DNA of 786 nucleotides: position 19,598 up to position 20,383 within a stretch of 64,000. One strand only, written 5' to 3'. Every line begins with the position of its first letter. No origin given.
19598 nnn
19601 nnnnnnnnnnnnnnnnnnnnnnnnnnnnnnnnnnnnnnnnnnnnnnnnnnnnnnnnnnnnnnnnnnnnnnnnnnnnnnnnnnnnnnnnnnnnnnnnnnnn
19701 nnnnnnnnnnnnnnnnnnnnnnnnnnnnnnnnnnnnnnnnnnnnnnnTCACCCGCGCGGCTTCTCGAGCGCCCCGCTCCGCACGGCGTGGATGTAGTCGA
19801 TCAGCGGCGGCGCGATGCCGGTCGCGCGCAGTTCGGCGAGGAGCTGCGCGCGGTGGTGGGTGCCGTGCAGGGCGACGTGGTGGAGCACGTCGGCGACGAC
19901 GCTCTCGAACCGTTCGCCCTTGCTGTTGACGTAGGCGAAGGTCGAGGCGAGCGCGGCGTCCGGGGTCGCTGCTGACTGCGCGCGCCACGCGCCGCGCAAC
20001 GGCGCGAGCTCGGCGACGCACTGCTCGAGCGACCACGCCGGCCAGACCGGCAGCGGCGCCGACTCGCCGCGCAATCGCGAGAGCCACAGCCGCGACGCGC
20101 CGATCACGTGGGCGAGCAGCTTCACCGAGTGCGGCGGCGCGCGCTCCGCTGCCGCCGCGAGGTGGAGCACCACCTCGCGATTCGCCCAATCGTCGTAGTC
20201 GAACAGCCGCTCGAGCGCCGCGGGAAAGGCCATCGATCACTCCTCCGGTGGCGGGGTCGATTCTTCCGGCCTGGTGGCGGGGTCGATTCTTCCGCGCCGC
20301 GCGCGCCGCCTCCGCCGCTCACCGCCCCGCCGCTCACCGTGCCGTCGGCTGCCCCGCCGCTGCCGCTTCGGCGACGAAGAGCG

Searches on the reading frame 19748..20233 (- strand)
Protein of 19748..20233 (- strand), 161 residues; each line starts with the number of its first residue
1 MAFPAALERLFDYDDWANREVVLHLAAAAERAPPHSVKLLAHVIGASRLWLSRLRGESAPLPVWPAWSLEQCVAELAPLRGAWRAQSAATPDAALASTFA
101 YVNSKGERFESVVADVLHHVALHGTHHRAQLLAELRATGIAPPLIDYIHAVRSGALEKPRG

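Call 12: search_protein_families(library=pfam, proteins=[window:19748-20233:-])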
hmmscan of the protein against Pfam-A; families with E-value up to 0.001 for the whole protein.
window:19748-20233:- (161 aa): 2 families
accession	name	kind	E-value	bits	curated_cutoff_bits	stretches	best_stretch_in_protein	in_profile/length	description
PF05163.17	DinB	-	2.6e-10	40.9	23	1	38-149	44-156/165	DinB family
PF12867.12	DinB_2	-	3.5e-09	37.6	24.8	1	38-131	34-128/128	DinB superfamily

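Call 17: find_encoding_contigs(protein=window:19748-20233:-, flank=10000, max_places=10)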
Protein window:19748-20233:- (161 aa): 2 contigs read that carry it; 2 places shown.
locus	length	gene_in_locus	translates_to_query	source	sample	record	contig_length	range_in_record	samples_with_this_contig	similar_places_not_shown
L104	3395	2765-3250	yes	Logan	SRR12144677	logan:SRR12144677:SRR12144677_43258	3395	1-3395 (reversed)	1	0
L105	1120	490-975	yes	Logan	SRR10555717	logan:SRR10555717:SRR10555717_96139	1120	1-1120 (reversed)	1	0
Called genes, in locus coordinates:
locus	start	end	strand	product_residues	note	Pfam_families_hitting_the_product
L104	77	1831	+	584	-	PF02129:Peptidase_S15 (weak), PF00561:Abhydrolase_1 (weak), PF12146:Hydrolase_4, PF00326:Peptidase_S9 (faint)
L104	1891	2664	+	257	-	PF00034:Cytochrom_C (weak), PF13442:Cytochrome_CBB3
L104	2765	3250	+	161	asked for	PF05163:DinB, PF12867:DinB_2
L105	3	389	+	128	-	?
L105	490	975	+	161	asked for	PF05163:DinB, PF12867:DinB_2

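Call 18: find_homologous_proteins(query=window:19748-20233:-, max_evalue=1e-10)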
Query window:19748-20233:- (161 aa): 573 proteins with E <= 1e-10 among 1796 candidates; the best 120 are listed.
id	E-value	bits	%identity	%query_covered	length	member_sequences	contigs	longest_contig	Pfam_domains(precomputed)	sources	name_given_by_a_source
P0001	1.5e-99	349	100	100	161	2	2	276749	PF12867.13,PF05163.18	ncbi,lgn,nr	ncbi:MAG: DinB family protein [Planctomycetes bacterium]|nr:DinB family protein [Planctomycetota bac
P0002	4.2e-54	201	63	98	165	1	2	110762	PF12867.13,PF05163.18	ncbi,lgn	-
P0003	6.1e-54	201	61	100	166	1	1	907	PF12867.13,PF05163.18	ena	-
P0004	3.5e-46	175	54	97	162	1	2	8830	PF12867.13,PF05163.18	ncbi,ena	-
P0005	4.7e-46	175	55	98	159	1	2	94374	PF12867.13,PF05163.18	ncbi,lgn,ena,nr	ncbi:MAG: damage-inducible protein DinB [Planctomycetes bacterium]|nr:damage-inducible protein DinB 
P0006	3.1e-41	159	49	94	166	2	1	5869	PF12867.13,PF05163.18,PF04978.18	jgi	jgi:uncharacterized damage-inducible protein DinB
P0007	1.2e-40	157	54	95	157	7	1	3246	PF12867.13,PF05163.18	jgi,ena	-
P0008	2.2e-40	156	51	94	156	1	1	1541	PF12867.13,PF05163.18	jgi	jgi:uncharacterized damage-inducible protein DinB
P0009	4.8e-40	155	52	97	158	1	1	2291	PF12867.13,PF05163.18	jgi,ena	jgi:uncharacterized damage-inducible protein DinB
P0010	6.1e-40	155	51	94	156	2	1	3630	PF12867.13,PF05163.18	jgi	jgi:uncharacterized damage-inducible protein DinB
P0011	1.2e-39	154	51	93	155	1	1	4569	PF12867.13,PF05163.18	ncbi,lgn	-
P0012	1.2e-39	154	49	94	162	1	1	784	PF12867.13,PF05163.18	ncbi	-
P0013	1.6e-39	154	51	94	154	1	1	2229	PF12867.13,PF05163.18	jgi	jgi:uncharacterized damage-inducible protein DinB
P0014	1.7e-39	154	51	94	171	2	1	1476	PF12867.13,PF05163.18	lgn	-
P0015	1.8e-39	153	47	96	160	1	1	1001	PF12867.13,PF05163.18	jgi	jgi:uncharacterized damage-inducible protein DinB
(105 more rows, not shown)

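Call 19: find_encoding_contigs(protein=P0002, flank=10000, max_places=4)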
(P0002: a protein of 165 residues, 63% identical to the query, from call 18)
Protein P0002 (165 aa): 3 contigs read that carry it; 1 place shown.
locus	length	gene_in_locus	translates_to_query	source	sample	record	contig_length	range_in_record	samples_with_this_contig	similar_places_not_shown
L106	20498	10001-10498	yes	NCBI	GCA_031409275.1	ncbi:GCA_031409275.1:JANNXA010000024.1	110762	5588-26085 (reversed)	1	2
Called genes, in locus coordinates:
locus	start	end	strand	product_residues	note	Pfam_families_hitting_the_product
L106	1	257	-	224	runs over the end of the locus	PF00072:Response_reg, PF00486:Trans_reg_C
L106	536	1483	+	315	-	-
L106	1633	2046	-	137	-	PF19780:DUF6265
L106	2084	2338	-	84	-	-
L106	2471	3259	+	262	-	PF06439:3keto-disac_hyd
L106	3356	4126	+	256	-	-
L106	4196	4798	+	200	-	-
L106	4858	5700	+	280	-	-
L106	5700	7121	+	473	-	-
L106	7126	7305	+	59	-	-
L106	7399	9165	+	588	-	PF00561:Abhydrolase_1 (weak), PF02129:Peptidase_S15 (weak), PF00326:Peptidase_S9 (weak), PF12146:Hydrolase_4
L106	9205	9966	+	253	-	PF00034:Cytochrom_C (weak), PF13442:Cytochrome_CBB3, PF00034:Cytochrom_C (weak), PF13442:Cytochrome_CBB3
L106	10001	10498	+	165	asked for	PF05163:DinB, PF12867:DinB_2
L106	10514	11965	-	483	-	PF01546:Peptidase_M20, PF07687:M20_dimer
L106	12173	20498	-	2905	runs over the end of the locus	PF08487:VIT, PF13768:VWA_3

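Call 20: find_encoding_contigs(protein=P0005, flank=10000, max_places=4)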
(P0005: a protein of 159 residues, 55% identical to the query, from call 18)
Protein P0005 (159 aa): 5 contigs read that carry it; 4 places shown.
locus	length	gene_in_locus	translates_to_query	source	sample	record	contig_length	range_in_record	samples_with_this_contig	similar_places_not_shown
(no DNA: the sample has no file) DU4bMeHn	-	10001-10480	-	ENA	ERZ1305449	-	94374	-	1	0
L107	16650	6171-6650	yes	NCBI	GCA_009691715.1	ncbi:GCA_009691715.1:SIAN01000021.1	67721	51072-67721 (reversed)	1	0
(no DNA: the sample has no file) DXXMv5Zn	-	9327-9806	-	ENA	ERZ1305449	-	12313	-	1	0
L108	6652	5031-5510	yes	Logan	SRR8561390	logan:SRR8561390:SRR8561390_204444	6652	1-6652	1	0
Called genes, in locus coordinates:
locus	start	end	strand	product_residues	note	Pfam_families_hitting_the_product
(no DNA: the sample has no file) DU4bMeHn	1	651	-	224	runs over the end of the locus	PF00072:Response_reg, PF00486:Trans_reg_C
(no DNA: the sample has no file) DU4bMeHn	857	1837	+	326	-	-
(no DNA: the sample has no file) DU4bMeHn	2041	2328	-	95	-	-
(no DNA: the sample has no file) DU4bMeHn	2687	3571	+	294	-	-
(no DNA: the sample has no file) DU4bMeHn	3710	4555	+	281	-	-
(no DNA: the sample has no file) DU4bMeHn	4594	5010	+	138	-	-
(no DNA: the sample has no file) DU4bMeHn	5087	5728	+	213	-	-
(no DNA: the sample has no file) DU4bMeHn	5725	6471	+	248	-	-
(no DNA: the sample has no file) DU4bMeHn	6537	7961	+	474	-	-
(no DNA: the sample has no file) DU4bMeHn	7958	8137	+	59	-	-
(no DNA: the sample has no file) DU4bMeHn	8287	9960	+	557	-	PF00326:Peptidase_S9 (faint), PF12697:Abhydrolase_6, PF12146:Hydrolase_4, PF01738:DLH (faint)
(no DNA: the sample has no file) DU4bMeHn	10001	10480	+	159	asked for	PF05163:DinB, PF12867:DinB_2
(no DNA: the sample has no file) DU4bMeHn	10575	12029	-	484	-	PF01546:Peptidase_M20, PF07687:M20_dimer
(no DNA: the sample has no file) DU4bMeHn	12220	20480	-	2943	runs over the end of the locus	PF08487:VIT, PF13768:VWA_3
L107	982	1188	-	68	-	-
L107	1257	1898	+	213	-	-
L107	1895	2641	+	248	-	-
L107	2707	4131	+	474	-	-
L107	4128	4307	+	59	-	-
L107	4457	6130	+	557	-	PF00326:Peptidase_S9 (faint), PF12697:Abhydrolase_6, PF12146:Hydrolase_4, PF01738:DLH (faint)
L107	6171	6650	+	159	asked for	PF05163:DinB, PF12867:DinB_2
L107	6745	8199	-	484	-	PF01546:Peptidase_M20, PF07687:M20_dimer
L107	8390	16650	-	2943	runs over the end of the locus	PF08487:VIT, PF13768:VWA_3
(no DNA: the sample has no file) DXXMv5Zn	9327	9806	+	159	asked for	PF05163:DinB, PF12867:DinB_2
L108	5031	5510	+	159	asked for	PF05163:DinB, PF12867:DinB_2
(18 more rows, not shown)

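Call 56: list_cluster_members(proteins=[P0001, P0126, P0139, P0141, P0157, P0002])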
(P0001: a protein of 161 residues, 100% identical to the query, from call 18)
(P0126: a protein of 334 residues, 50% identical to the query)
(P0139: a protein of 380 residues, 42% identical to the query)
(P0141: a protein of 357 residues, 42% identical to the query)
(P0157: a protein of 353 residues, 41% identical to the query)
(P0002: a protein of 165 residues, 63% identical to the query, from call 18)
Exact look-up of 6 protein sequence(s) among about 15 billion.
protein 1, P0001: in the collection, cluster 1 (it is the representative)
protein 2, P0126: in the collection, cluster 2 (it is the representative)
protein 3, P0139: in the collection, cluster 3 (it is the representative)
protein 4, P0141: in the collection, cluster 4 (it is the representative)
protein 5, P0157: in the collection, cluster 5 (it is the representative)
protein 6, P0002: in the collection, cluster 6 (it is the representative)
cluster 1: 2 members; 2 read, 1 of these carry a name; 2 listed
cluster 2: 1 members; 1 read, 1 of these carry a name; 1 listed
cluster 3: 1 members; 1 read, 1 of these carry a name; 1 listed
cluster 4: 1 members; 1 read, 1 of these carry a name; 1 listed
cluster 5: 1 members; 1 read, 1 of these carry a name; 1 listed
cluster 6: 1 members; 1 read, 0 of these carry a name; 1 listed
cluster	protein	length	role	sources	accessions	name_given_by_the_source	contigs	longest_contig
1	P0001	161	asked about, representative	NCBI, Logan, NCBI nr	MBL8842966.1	MAG: DinB family protein [Planctomycetes bacterium] | DinB family protein [Planctomycetota bacterium]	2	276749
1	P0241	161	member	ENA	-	-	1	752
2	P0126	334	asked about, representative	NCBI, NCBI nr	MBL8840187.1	MAG: transposase [Planctomycetes bacterium] | transposase [Planctomycetota bacterium]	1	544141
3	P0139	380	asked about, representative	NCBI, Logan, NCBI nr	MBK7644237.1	MAG: transposase [Planctomycetes bacterium] | transposase [Planctomycetota bacterium]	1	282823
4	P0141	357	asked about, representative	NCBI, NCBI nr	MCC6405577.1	MAG: transposase [Planctomycetes bacterium] | transposase [Planctomycetota bacterium]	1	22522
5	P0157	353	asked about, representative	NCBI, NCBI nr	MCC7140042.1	MAG: transposase [Planctomycetes bacterium] | transposase [Planctomycetota bacterium]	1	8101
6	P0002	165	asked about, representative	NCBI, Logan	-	-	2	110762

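Call 64: find_encoding_contigs(protein=P0241, flank=2000, max_places=3)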
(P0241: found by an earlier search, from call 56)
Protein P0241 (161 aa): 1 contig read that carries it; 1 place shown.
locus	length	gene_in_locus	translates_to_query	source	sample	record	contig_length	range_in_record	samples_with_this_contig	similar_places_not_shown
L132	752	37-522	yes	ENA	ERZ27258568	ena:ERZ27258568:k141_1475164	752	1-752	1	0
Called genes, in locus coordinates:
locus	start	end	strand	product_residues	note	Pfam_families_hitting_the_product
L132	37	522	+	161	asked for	PF05163:DinB, PF12867:DinB_2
